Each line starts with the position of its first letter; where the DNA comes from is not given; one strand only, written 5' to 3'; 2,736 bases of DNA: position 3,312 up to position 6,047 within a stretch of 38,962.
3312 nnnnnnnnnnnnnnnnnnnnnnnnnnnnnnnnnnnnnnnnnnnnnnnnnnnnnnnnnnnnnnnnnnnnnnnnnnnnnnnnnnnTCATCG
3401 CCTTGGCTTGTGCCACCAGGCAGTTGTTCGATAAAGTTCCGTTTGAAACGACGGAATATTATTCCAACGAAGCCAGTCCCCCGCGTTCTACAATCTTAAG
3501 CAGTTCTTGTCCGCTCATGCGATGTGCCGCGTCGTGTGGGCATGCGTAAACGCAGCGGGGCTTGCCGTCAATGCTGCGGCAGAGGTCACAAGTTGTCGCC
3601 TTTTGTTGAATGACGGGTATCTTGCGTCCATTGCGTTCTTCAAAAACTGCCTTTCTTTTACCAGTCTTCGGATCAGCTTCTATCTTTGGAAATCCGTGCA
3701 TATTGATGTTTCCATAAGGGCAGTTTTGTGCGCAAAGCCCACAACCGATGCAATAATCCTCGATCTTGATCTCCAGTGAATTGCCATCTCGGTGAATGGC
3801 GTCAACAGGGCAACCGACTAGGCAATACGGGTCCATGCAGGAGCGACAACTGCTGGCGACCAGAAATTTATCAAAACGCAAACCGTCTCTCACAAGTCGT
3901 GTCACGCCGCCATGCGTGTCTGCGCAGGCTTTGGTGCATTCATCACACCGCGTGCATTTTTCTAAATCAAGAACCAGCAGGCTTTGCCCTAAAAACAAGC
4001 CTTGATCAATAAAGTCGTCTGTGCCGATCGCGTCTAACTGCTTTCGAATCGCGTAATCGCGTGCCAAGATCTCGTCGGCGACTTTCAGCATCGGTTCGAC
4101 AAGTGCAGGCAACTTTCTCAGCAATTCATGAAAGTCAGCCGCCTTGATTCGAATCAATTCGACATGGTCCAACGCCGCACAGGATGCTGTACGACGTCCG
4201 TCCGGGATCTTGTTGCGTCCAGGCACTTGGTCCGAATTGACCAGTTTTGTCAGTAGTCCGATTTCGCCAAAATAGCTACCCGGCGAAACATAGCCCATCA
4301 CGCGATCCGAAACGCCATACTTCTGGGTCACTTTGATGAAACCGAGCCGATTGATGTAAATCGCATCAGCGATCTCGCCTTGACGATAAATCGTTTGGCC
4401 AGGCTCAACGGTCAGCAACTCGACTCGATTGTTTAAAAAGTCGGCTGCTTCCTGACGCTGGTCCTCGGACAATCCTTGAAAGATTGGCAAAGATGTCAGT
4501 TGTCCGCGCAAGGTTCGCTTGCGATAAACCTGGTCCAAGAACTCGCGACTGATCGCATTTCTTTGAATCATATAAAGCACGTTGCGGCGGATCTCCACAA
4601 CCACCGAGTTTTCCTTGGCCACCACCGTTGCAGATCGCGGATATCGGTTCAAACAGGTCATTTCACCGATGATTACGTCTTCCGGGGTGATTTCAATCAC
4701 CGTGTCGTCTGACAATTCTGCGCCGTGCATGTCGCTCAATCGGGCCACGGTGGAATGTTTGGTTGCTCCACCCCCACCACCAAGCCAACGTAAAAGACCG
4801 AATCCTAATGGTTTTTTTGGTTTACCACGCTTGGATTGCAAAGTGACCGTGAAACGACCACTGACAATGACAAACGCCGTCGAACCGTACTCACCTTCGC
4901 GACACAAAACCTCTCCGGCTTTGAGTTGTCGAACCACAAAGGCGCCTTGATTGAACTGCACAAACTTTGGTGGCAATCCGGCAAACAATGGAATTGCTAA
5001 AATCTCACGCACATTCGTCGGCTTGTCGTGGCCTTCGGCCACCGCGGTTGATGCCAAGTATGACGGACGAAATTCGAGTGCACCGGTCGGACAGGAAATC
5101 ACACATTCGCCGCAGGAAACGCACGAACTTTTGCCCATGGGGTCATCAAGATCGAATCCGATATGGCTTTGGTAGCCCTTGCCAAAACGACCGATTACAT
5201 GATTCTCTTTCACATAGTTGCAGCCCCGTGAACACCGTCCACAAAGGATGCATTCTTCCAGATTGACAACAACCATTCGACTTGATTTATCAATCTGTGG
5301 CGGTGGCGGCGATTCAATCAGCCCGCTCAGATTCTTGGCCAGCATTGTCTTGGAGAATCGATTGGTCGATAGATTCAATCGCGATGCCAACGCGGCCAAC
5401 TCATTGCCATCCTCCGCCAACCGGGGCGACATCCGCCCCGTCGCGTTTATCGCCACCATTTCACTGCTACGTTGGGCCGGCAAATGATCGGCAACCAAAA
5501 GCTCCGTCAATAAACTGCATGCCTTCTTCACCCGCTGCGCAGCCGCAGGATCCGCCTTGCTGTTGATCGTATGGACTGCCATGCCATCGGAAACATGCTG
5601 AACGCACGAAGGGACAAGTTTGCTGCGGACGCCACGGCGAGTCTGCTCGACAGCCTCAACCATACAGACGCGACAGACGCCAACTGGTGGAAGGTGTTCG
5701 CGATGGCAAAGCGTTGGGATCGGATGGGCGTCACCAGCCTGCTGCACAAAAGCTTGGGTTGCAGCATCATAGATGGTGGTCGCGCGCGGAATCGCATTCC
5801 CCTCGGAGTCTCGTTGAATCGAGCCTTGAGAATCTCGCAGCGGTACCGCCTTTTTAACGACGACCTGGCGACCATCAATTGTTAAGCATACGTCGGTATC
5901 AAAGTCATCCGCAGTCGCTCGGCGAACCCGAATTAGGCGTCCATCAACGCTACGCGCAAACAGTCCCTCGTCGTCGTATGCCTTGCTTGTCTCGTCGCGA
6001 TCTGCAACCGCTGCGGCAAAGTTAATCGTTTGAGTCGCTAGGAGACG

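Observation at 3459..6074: Fe-S electron wire interrupted by two cyclic-nucleotide-binding domains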

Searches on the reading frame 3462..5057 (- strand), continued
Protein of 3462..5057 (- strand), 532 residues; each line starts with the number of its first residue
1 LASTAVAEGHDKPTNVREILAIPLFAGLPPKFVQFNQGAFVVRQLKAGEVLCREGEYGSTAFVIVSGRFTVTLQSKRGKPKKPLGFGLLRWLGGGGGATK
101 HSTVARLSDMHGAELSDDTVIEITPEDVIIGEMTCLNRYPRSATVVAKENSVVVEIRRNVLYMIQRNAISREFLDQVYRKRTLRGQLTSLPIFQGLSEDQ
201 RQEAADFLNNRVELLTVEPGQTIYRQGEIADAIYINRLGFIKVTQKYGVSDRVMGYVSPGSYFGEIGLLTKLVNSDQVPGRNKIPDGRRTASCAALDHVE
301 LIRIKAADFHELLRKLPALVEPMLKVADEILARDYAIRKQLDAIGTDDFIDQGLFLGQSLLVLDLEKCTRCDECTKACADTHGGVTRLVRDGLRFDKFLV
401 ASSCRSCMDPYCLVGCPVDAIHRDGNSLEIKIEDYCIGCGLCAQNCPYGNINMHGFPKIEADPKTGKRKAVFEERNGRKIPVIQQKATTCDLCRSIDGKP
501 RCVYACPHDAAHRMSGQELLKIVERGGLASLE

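Call 56: find_encoding_contigs(protein=P0235, flank=10000, max_places=1)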
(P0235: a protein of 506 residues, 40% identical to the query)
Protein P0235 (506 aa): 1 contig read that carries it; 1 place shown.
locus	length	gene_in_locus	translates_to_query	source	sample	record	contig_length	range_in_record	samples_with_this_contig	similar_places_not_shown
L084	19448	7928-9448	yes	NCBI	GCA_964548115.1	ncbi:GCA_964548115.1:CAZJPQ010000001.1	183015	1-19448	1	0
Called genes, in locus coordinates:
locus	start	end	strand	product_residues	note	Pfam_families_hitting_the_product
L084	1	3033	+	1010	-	?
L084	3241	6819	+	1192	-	PF14537:Cytochrom_c3_2 (faint), PF08309:LVIVD (faint)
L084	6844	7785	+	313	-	PF22113:Mtrc-MtrF_II-IV_dom (faint), PF13435:Cytochrome_C554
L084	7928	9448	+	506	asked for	PF00027:cNMP_binding, PF12837:Fer4_6 (faint), PF12838:Fer4_7 (faint), PF13237:Fer4_10 (faint), PF13187:Fer4_9 (weak), PF13247:Fer4_11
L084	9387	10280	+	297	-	PF01794:Ferric_reduct (faint)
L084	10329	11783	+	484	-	PF14522:Cytochrome_C7 (faint)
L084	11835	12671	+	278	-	PF00535:Glycos_transf_2, PF10111:Glyco_tranf_2_2 (weak), PF13641:Glyco_tranf_2_3 (weak)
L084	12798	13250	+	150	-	PF22769:DCD, PF00692:dUTPase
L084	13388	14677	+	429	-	-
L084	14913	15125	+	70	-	PF00313:CSD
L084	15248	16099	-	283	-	PF00730:HhH-GPD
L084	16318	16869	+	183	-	-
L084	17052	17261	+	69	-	PF00468:Ribosomal_L34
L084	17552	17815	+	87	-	-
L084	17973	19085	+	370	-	PF13646:HEAT_2 (faint), PF03130:HEAT_PBS (faint)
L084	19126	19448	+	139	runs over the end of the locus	PF03745:DUF309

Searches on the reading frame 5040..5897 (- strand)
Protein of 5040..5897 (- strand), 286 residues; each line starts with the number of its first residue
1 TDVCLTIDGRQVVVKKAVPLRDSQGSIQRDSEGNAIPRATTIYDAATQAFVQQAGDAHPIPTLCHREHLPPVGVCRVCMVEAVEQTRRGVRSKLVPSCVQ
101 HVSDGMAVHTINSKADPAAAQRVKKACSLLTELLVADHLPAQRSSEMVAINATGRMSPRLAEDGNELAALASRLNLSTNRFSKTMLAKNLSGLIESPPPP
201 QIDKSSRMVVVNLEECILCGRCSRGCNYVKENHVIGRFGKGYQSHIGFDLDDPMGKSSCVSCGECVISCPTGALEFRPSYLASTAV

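Call 60: search_solved_structures(query=window:5040-5897:-, max_evalue=0.000001, show_alignments=5)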
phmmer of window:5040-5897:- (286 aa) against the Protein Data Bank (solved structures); distinct sequences matched with E-value up to 0.000001: 37.
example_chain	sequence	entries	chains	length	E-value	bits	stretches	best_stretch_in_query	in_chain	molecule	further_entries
7vw6_A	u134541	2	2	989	7.3e-21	78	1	205-275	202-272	Formate dehydrogenase | Tungsten-containing formate dehydrogenase alpha subunit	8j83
7e5z_A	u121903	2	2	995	7.4e-21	78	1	205-275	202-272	Formate dehydrogenase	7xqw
7t2r_A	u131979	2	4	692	2.4e-18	69.7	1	202-277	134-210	NiFe hydrogenase subunit A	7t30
7q4v_A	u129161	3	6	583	9.9e-17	64.4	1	202-277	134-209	Iron hydrogenase HydA1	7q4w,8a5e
8a6t_A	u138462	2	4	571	2.4e-15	59.9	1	212-275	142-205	Electron bifurcating hydrogenase subunit HydA1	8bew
8oh5_C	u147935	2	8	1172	7.6e-15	58.3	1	209-280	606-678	Formate dehydrogenase-O, major subunit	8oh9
9mqx_A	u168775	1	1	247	3.6e-14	56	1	31-118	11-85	NADH:ubiquinone oxidoreductase chain G-like protein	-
7p5h_A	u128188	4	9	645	1.7e-13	53.8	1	205-277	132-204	Fe-hydrogenase, subunit alpha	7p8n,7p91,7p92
6tg9_A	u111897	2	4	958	3.7e-13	52.7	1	40-274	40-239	Formate dehydrogenase subunit alpha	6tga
9wxb_B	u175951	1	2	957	7.2e-13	51.8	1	36-274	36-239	Formate dehydrogenase alpha subunit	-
9bov_A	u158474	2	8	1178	9.4e-12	48.1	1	209-274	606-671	Molybdopterin oxidoreductase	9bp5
9rj9_A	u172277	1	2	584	3.3e-10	43.1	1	200-276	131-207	Iron hydrogenase 1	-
9gzq_A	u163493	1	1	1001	1.1e-09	41.3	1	202-274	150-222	Probable oxidoreductase YjgC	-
1c4a_A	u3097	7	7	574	1.4e-09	41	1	200-276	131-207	PROTEIN (FE-ONLY HYDROGENASE) | PROTEIN (PERIPLASMIC HYDROGENASE 1) | Iron hydrogenase 1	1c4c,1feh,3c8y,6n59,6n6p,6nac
5la3_A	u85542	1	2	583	1.4e-09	41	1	200-276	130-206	Iron hydrogenase 1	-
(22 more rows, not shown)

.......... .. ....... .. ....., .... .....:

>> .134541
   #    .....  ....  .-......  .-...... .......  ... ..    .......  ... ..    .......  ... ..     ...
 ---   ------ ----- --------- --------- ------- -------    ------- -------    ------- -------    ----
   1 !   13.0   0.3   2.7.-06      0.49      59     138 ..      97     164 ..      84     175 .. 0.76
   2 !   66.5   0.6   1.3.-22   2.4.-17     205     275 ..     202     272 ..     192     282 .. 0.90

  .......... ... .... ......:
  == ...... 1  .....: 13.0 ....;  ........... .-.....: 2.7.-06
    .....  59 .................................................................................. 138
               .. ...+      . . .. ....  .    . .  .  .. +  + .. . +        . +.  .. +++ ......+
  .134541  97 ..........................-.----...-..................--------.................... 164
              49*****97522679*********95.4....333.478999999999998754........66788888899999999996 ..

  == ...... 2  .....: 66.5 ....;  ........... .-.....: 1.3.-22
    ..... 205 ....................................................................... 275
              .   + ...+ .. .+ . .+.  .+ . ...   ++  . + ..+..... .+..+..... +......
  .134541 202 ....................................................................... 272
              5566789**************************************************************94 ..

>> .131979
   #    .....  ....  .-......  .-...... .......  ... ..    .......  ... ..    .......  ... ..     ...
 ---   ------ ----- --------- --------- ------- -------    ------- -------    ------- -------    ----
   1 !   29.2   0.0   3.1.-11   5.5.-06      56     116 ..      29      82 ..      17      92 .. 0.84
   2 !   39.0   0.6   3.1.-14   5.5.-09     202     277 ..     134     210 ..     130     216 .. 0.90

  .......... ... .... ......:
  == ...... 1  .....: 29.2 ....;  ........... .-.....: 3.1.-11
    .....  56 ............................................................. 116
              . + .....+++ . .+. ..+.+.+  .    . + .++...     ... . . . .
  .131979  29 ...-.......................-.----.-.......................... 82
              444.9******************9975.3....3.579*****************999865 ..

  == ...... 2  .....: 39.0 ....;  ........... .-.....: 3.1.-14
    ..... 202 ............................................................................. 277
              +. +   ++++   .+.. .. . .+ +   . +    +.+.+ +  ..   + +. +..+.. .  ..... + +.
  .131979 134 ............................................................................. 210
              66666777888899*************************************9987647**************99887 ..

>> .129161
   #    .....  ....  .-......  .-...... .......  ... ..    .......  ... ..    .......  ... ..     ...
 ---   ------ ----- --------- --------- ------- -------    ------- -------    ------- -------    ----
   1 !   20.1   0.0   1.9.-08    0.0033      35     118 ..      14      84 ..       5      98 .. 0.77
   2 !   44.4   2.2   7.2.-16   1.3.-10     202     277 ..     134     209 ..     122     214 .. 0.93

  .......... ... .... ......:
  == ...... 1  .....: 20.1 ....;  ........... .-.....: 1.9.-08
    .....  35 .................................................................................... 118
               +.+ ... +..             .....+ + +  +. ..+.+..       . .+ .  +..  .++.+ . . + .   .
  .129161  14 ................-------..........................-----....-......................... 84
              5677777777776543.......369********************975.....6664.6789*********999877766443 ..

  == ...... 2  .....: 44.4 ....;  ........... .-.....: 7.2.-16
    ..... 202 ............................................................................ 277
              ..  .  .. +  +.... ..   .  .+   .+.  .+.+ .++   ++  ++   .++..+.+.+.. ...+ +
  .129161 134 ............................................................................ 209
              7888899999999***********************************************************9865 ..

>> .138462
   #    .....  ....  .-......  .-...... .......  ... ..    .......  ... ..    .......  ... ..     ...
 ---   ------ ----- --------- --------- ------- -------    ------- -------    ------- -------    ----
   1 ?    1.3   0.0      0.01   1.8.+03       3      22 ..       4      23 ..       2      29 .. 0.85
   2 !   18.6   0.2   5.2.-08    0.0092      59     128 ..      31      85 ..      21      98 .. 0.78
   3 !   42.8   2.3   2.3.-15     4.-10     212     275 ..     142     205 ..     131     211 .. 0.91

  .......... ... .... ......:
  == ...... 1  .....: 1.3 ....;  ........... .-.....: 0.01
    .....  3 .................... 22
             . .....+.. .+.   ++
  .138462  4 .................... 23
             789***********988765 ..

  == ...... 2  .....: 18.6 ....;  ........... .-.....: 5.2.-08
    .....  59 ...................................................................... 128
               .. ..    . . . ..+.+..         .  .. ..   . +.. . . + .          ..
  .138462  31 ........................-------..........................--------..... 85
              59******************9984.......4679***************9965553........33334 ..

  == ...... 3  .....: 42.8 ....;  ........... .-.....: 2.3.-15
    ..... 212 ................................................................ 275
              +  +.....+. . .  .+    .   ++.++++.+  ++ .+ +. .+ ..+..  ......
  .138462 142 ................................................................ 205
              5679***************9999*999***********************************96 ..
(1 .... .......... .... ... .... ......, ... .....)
